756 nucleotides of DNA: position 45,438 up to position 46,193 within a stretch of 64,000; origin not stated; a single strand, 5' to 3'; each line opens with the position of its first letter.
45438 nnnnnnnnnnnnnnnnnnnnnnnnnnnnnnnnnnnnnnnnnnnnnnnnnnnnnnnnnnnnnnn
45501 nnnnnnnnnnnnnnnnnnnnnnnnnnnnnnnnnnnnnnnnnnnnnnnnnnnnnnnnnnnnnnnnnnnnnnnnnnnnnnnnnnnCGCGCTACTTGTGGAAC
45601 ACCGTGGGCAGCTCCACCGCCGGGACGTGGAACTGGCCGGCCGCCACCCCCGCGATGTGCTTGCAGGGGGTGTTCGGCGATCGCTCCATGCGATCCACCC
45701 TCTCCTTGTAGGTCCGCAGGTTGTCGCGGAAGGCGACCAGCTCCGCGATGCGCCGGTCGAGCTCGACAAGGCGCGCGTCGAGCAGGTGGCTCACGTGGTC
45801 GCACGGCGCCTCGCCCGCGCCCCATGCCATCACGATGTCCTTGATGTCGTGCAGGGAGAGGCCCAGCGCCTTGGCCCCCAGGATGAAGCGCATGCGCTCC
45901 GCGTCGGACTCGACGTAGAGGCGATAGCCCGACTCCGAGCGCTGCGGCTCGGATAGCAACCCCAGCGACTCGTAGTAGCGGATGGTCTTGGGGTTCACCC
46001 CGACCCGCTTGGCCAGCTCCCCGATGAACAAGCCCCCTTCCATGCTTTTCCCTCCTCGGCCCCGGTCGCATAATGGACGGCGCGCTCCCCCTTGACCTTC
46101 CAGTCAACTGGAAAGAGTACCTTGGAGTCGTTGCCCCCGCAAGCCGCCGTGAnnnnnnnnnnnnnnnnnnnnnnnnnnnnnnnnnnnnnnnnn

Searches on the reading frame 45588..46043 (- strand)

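Call 3: search_protein_families(library=pfam, proteins=[window:45588-46043:-], max_evalue=0.1)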
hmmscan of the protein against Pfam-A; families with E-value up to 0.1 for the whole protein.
window:45588-46043:- (151 aa): 5 families
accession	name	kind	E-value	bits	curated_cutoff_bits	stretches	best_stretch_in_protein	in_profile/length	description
PF00376.29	MerR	-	1.5e-17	63.6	28.2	1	7-43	2-38/38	MerR family regulatory protein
PF13411.12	MerR_1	-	8.7e-17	61.4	21.6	1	7-71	3-66/69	MerR HTH family regulatory protein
PF09278.17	MerR-DNA-bind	-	2.8e-16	60.3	25.4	1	49-111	2-64/65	MerR, DNA binding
PF01381.28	HTH_3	-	0.085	13.3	23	0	9-26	14-31/55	Helix-turn-helix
PF13412.12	HTH_24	-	0.098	12.7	21.9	0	8-24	21-37/48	Winged helix-turn-helix DNA-binding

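Call 4: search_protein_families(library=ncbifam, proteins=[window:45588-46043:-], max_evalue=0.1)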
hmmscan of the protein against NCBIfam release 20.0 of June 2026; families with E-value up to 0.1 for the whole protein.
window:45588-46043:- (151 aa): 19 families
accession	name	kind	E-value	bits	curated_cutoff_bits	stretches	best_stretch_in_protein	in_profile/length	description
NF007069.0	PRK09514.1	equivalog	1.4e-29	102.9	143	1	7-114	4-112/141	Zn(2+)-responsive transcriptional regulator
TIGR02043.1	ZntR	equivalog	1.5e-29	102.8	167.95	1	7-114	4-112/131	Zn(2+)-responsive transcriptional regulator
TIGR02047.1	CadR-PbrR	equivalog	2.9e-26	92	151.45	1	7-118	3-114/127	Cd(II)/Pb(II)-responsive transcriptional regulator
TIGR02051.1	MerR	equivalog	2.6e-25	89.1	150.85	1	7-122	2-115/124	mercury resistance transcriptional regulator MerR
TIGR02044.1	CueR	equivalog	2.3e-23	82.6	147.4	1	7-116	3-112/127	Cu(I)-responsive transcriptional regulator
NF010315.0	PRK13752.1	subfamily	1.3e-15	57.7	261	1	5-131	8-130/144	mercury resistance transcriptional regulator MerR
NF007590.0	PRK10227.1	equivalog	1.1e-13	51.4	244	1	7-115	3-111/135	Cu(I)-responsive transcriptional regulator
TIGR01950.1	SoxR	equivalog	1.9e-12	47.1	116.9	1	5-110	2-107/142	redox-sensitive transcriptional activator SoxR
NF041849.1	trans_regNmlR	equivalog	5.3e-12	45.8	175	1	7-109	3-105/117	stress response transcriptional regulator NmlR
NF050798.1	TF_FtsR_Actino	equivalog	2.1e-11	44.3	150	1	20-80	21-81/223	transcriptional regulator FtsR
NF047375.1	HeatShock_HspR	equivalog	2.5e-09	37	105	1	7-71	6-70/92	heat shock protein transcriptional repressor HspR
TIGR02054.1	MerD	equivalog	5e-07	30.2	103.65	1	7-111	6-108/120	mercuric resistance transcriptional repressor MerD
NF047377.1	heat_HspR_dupli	exception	1.2e-06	28.1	300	1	11-71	12-72/214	heat shock protein transcriptional repressor HspR, fused homodimer type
NF053782.1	ChlnTransRegdde3219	equivalog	1.2e-05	25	450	1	5-96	7-96/278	choline utilization transcriptional activator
NF011617.0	PRK15043.1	equivalog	2.4e-05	23.7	417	1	7-56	6-55/243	HTH-type transcriptional regulator MlrA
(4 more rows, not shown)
